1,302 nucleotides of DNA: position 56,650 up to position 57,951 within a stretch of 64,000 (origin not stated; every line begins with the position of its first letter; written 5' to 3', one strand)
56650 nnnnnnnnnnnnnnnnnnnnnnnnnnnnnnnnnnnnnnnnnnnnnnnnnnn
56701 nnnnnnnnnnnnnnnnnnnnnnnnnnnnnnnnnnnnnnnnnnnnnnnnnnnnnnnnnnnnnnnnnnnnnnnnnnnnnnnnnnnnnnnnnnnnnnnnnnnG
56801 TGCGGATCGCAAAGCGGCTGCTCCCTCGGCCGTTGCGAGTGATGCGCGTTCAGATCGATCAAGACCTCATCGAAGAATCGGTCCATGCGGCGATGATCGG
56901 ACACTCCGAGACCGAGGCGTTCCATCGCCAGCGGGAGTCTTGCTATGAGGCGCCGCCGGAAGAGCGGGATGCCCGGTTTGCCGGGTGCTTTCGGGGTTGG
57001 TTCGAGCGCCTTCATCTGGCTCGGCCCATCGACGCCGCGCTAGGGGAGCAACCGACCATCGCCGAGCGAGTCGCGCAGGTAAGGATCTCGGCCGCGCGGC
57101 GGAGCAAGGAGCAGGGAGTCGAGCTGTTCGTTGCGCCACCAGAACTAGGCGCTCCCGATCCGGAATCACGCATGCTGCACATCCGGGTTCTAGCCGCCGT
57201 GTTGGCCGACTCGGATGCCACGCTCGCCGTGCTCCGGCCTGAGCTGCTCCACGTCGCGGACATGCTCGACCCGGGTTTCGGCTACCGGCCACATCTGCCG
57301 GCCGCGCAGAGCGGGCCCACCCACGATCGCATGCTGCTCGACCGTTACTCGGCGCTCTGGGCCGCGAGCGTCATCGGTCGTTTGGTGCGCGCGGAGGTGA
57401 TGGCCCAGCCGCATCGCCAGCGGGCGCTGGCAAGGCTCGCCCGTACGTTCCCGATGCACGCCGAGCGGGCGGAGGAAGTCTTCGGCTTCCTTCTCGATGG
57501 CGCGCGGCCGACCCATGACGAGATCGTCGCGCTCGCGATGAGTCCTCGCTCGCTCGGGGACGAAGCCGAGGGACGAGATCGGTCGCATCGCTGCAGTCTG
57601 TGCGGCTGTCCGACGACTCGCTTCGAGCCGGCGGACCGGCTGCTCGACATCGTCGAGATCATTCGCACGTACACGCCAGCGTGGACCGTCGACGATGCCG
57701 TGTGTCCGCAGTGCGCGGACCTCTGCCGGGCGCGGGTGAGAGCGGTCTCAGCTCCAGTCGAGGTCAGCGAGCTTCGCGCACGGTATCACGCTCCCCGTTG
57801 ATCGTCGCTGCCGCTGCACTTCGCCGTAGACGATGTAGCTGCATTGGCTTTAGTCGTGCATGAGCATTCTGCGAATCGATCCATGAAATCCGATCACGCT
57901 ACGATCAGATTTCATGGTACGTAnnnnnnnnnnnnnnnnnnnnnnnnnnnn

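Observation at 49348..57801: Periplasmic (Tat-exported) NxrA/NarG-type molybdoenzyme cluster in unusual gene order, in a high-GC genome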

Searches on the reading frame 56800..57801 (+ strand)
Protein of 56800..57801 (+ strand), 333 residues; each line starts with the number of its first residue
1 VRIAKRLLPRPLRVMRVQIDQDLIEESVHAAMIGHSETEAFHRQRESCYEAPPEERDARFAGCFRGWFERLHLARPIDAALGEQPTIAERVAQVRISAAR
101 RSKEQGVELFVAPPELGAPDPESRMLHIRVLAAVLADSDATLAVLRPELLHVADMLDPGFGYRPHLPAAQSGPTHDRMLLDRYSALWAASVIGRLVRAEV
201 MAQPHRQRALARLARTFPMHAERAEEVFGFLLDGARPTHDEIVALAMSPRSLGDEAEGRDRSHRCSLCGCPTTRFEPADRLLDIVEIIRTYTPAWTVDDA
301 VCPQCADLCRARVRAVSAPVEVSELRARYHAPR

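Call 9: search_protein_families(library=pfam, proteins=[window:56800-57801:+], max_evalue=0.01)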
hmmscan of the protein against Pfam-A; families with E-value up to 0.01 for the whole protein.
window:56800-57801:+ (333 aa): 0 families

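Call 10: search_protein_families(library=ncbifam, proteins=[window:56800-57801:+], max_evalue=0.01)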
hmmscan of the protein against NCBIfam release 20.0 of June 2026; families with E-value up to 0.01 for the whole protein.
window:56800-57801:+ (333 aa): 0 families

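Call 34: find_homologous_proteins(query=window:56842-57801:+)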
Query window:56842-57801:+ (319 aa): 24 proteins with E <= 0.001 among 8000 candidates.
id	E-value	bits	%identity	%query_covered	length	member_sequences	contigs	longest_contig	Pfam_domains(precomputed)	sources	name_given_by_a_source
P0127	2.5e-208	709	100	100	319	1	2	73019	-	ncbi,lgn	-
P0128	5.8e-124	432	63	95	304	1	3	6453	-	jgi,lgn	jgi:hypothetical protein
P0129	3.4e-123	429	66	93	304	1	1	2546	-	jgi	jgi:hypothetical protein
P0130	5.8e-118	412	67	87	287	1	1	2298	-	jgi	jgi:hypothetical protein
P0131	2.2e-84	302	53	93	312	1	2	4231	-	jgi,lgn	jgi:hypothetical protein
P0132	9.0e-76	273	50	94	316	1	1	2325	-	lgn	-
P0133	5.0e-75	271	48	94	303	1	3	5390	-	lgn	-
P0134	6.4e-68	248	44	97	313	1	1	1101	-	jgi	jgi:hypothetical protein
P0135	2.4e-62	229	45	91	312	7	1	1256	-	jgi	-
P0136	1.1e-51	194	37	96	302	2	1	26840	-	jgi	-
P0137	2.7e-48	183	38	87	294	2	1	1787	-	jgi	jgi:hypothetical protein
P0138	8.2e-48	182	40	94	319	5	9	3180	-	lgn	-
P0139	9.8e-45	171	36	93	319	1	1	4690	-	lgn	-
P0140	3.4e-42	163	39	91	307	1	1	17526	-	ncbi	ncbi:MAG: hypothetical protein ACE5G2_01080 [Candidatus Krumholzibacteriia bacterium]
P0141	4.8e-41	159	39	87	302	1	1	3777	-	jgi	jgi:hypothetical protein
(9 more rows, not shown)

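Call 47: predict_structure(alignment_id=A2)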
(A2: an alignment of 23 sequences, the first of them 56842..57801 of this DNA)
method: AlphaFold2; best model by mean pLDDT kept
length: 319 residues; sequences in the alignment: 23
mean_pLDDT: 89.9   pTM: 0.76
mean pLDDT of the five models: 89.9, 89.3, 89.1, 88.6, 88.5
residues with pLDDT >= 90: 239; 70-90: 47; 50-70: 22; < 50: 11
segments of 3 or more residues with pLDDT < 50: 242-246, 316-319
pLDDT, mean of each block of 10 residues (from residue 1): 97 98 98 97 97 98 97 95 97 88 73 98 97 98 95 84 93 98 97 98 92 97 97 82 54 81 92 91 91 91 62 48
secondary structure, 60 per line:
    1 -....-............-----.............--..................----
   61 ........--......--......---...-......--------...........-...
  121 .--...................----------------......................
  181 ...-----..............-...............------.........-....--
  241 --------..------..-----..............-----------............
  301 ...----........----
elements in order: E2-5 H7-18 H24-36 H39-56 H61-68 H71-76 E79-84 E92-97 H106-109 E110-116 H118-121 H124-142 H159-183 H189-202 H204-218 H225-233 H235-238 H264-277 H289-303 H308-315

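Call 60: find_encoding_contigs(protein=P0127, flank=3000, max_places=3)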
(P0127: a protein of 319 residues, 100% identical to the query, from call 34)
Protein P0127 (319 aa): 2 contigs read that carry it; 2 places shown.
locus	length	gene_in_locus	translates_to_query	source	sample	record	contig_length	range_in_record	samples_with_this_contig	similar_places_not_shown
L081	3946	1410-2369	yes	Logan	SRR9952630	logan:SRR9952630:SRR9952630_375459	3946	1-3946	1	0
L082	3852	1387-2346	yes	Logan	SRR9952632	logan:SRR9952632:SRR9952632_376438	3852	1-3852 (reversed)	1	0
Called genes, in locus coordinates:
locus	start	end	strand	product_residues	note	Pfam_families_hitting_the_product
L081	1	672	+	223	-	?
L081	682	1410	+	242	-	PF02613:Nitrate_red_del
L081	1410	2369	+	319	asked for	-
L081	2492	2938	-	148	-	PF11969:DcpS_C, PF01230:HIT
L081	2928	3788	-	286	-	PF08501:Shikimate_dh_N, PF01488:Shikimate_DH, PF18317:SDH_C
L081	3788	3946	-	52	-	?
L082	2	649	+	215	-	?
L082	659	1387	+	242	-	PF02613:Nitrate_red_del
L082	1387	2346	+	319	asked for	-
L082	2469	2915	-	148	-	PF11969:DcpS_C, PF01230:HIT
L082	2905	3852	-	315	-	?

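Call 85: search_protein_representatives(alignment_id=A2)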
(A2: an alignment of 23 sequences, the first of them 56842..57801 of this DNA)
Query: 23 sequences, 304 profile positions. Proteins with E-value up to 0.001 (for the whole library): 1087; up to 1e-10: 893; up to 1e-30: 651. The best 150 are listed.
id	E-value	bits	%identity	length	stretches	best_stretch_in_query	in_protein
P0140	1.2e-112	392.6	-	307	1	4-300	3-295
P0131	2.4e-111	388.3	-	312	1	4-302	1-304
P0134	6.9e-111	386.8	-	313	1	4-302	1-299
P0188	7.9e-108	376.8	-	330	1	3-300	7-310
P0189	1.6e-107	375.7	-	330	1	3-300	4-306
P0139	4.3e-107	374.3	-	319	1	3-301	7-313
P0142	2.3e-106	372.0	-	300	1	3-300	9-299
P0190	5.0e-105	367.6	-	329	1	6-301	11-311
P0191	7.2e-103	360.5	-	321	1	3-299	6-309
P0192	8.7e-103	360.2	-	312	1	5-301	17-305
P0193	1.3e-101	356.3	-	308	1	4-301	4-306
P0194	6.5e-101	354.0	-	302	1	1-301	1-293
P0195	4.6e-100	351.3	-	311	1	6-300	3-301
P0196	5.0e-100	351.1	-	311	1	4-302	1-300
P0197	7.5e-100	350.6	-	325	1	3-300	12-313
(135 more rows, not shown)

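Call 86: search_solved_structures(query=A2, max_evalue=1)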
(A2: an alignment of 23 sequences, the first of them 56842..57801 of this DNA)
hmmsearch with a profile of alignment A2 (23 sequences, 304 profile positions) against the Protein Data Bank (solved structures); distinct sequences matched with E-value up to 1: 2.
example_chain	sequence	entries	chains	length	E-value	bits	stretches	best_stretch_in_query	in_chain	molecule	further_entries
9h90_D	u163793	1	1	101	0.29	13.7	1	191-260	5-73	30S ribosomal protein S14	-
3qbm_A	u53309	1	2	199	0.58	12.6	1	201-284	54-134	TetR transcriptional regulator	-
